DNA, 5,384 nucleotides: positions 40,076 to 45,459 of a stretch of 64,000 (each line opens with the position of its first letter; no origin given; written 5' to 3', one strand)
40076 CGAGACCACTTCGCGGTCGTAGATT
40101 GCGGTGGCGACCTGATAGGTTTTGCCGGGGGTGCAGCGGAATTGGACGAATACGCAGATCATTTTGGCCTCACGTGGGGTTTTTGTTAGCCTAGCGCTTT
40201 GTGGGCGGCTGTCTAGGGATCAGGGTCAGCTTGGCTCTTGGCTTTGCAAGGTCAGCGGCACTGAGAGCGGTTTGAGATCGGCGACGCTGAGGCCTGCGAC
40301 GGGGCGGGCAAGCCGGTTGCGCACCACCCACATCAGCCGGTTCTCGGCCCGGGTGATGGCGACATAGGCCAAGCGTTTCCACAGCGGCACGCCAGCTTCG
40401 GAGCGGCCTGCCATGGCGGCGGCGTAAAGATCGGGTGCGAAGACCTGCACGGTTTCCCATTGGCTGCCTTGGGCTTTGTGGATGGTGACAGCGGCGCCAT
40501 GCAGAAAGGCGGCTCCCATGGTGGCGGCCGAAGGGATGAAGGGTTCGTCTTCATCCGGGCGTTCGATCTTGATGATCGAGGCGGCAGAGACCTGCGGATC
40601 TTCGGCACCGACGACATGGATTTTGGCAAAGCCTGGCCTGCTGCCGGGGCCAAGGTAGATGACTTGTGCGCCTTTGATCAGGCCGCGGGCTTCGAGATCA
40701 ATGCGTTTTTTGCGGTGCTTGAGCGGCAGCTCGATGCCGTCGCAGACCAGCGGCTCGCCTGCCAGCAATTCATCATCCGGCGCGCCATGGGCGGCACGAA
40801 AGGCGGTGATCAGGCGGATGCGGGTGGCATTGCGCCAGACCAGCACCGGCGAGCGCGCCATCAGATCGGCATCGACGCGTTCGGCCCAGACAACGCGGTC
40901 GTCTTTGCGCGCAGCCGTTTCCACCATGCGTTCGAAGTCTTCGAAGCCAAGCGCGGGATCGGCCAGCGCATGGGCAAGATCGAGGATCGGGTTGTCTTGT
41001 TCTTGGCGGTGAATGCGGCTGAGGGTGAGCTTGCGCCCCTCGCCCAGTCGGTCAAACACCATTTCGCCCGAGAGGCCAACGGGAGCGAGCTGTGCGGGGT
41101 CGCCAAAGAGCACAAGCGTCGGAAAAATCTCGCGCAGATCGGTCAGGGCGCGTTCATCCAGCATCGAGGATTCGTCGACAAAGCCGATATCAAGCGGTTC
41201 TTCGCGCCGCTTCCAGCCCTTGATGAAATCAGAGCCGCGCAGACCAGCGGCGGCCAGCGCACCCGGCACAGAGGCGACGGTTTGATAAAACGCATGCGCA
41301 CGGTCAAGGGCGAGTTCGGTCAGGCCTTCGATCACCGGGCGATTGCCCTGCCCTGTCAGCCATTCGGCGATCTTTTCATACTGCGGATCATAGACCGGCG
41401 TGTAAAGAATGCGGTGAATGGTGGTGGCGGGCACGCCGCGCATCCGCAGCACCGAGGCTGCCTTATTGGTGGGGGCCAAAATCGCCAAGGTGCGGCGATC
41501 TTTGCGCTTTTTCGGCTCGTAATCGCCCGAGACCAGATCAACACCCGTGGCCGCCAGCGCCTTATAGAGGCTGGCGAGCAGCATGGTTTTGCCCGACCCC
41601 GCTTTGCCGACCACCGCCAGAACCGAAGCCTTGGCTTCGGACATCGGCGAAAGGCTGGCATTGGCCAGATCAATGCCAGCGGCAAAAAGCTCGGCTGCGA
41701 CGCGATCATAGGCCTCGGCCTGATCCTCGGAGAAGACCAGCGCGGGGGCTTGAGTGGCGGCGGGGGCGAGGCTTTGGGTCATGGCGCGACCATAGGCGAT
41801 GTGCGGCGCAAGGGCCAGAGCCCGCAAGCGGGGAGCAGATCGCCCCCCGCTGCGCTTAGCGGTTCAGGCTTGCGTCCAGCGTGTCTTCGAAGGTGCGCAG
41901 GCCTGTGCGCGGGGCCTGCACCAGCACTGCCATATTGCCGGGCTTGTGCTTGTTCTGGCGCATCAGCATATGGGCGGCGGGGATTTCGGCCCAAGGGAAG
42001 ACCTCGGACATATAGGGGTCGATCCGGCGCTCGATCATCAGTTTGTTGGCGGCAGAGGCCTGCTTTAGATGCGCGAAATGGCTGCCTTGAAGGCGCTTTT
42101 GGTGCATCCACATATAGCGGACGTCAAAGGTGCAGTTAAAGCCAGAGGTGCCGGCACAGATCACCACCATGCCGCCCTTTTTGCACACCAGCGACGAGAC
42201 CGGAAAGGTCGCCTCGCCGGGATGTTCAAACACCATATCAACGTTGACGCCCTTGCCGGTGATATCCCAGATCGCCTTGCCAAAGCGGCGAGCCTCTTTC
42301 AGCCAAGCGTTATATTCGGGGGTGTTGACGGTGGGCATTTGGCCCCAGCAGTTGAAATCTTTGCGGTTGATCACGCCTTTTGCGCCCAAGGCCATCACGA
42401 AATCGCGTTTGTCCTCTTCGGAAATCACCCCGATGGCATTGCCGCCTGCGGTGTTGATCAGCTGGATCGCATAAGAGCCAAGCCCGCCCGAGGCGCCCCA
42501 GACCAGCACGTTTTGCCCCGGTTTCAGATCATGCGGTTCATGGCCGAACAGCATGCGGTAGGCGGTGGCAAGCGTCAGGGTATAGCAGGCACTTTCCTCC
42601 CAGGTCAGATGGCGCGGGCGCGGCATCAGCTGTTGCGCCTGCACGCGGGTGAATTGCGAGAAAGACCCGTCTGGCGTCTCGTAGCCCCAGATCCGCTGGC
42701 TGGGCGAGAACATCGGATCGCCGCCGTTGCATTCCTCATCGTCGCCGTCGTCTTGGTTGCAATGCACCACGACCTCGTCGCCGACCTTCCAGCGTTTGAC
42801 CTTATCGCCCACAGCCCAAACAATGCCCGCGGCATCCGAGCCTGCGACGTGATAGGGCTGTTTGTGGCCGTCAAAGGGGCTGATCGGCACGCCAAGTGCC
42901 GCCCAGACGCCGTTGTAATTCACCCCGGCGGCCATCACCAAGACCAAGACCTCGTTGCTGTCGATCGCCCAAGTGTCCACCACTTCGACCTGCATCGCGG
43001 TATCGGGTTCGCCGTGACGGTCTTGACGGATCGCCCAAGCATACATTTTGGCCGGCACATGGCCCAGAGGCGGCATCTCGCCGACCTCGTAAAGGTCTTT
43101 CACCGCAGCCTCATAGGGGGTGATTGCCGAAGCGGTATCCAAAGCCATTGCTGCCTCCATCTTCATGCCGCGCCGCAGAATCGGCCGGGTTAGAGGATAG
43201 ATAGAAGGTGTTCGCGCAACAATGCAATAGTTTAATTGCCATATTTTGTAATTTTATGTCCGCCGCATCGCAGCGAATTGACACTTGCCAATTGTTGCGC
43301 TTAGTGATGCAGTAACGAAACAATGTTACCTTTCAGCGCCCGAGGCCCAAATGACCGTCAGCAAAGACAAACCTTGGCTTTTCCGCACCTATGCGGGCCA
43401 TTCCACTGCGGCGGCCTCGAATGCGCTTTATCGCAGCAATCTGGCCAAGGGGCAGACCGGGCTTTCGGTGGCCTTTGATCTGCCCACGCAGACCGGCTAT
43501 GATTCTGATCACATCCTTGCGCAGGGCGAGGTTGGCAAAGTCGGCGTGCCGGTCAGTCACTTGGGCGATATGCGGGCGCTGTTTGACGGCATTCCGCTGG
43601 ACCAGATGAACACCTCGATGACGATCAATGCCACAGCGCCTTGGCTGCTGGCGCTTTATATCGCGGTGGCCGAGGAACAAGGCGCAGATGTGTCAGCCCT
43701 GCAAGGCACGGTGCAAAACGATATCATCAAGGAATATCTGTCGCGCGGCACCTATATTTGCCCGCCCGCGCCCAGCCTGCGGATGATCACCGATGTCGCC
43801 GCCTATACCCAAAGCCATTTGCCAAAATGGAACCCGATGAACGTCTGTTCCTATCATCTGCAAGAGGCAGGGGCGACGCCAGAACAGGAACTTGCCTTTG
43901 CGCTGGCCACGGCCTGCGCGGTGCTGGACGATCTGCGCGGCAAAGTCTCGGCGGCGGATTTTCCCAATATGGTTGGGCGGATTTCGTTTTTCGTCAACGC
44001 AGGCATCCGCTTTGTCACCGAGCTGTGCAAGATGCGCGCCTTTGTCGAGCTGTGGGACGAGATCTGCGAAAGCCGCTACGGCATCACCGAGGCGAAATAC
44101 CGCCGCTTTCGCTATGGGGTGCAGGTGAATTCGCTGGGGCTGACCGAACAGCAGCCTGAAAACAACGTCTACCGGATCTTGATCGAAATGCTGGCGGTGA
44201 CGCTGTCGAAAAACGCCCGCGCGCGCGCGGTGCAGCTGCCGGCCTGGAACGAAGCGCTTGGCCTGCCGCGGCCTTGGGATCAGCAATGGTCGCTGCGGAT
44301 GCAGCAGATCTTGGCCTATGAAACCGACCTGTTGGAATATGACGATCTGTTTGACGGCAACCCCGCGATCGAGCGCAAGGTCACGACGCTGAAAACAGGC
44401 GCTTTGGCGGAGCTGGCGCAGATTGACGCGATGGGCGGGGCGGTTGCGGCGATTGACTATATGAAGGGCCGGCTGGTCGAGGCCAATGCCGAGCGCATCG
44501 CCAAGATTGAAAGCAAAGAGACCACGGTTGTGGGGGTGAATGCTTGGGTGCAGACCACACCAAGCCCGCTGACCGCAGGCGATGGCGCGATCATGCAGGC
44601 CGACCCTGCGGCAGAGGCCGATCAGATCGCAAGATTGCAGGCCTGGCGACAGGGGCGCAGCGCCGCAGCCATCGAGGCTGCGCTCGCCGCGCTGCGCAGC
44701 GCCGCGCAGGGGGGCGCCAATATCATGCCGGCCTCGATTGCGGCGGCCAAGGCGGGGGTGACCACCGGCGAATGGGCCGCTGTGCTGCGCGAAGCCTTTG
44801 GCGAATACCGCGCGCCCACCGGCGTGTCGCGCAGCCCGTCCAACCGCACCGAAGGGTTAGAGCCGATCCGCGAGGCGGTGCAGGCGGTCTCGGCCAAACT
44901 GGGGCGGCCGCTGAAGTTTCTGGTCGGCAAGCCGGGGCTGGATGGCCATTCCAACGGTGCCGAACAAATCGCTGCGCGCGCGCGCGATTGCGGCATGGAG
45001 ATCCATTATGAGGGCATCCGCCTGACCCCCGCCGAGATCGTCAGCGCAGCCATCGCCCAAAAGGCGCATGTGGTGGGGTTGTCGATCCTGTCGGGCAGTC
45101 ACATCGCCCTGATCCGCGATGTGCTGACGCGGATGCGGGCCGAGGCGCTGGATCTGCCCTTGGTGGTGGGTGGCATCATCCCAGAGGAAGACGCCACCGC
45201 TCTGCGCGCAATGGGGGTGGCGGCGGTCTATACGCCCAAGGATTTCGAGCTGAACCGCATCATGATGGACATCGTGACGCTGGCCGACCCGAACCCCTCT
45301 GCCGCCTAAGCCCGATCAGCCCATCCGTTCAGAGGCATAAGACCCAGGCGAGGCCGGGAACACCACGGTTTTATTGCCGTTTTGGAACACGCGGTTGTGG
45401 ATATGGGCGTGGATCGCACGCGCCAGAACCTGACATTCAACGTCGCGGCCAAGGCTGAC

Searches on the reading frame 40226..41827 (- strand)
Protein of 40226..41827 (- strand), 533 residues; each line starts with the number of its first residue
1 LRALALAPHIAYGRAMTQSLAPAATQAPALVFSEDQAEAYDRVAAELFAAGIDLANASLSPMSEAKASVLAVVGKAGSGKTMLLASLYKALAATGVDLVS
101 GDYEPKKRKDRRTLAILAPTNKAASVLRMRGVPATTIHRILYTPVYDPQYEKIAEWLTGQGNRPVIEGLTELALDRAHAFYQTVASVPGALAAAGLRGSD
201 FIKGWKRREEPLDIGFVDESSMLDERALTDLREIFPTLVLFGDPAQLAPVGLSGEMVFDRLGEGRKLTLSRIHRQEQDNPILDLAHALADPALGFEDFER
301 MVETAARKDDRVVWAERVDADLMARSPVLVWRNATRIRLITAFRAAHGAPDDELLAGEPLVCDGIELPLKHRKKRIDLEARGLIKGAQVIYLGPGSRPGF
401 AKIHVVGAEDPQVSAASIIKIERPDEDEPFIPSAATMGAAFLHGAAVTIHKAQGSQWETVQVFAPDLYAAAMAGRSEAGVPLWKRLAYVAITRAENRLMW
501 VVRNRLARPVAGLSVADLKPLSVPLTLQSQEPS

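Call 64: search_protein_families(library=pfam, proteins=[window:40226-41827:-], max_evalue=0.00001)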
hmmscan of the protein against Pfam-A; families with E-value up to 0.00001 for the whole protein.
window:40226-41827:- (533 aa): 4 families
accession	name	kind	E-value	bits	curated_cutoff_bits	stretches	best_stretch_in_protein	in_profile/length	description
PF13604.12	AAA_30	-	4e-22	79.3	27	1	65-290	16-170/191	AAA domain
PF13245.12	AAA_19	-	3e-14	53.8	25.1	1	64-251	8-133/134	AAA domain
PF13538.12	UvrD_C_2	-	3.8e-09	36.7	27.4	1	443-498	1-49/52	UvrD-like helicase C-terminal domain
PF01443.25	Viral_helicase1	-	8e-06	26.3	21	0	431-499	163-225/228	Viral superfamily 1 RNA helicase core domain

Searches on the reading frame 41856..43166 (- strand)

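Call 64: search_protein_families(library=pfam, proteins=[window:41856-43166:-], max_evalue=0.00001)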
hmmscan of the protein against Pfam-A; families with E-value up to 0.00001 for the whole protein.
window:41856-43166:- (436 aa): 3 families
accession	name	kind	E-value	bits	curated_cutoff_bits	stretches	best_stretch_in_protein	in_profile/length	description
PF08240.17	ADH_N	-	2.4e-17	63.5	23.5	1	70-184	2-103/104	Alcohol dehydrogenase GroES-like domain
PF00107.32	ADH_zinc_N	-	3.6e-15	56.5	31.8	1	228-371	1-121/129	Zinc-binding dehydrogenase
PF13602.12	ADH_zinc_N_2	-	1.1e-06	30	27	1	306-408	21-129/134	Zinc-binding dehydrogenase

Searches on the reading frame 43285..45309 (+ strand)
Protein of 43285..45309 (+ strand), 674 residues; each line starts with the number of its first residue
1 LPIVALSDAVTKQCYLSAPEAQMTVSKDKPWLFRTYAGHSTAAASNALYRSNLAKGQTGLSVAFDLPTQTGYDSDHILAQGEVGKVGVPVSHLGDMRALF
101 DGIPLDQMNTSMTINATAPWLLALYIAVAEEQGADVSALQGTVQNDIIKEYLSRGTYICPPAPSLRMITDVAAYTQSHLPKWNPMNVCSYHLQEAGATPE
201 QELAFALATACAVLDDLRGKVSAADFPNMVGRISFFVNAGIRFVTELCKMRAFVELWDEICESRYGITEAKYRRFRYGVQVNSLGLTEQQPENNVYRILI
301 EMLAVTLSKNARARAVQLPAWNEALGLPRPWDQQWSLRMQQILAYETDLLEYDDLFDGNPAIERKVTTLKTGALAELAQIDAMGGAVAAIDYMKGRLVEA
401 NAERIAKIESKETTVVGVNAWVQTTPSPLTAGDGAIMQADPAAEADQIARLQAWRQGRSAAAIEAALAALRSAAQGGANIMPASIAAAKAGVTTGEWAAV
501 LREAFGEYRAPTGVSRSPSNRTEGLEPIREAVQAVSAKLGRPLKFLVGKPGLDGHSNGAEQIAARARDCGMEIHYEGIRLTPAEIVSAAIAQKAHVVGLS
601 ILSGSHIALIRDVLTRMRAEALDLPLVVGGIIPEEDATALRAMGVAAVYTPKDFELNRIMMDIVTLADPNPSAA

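Call 63: find_encoding_contigs(protein=window:43285-45309:+, flank=10000, max_places=1)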
Protein window:43285-45309:+ (674 aa): no gene with exactly this product is on record in the collection.

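Call 64: search_protein_families(library=pfam, proteins=[window:43285-45309:+], max_evalue=0.00001)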
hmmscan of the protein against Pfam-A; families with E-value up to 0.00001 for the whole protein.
window:43285-45309:+ (674 aa): 2 families
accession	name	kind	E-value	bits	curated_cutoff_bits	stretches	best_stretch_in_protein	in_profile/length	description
PF01642.28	MM_CoA_mutase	-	3.7e-128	428.7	22.1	1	23-506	39-512/512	Methylmalonyl-CoA mutase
PF02310.24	B12-binding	-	1.3e-17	64.2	32.1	1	544-648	2-109/121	B12 binding domain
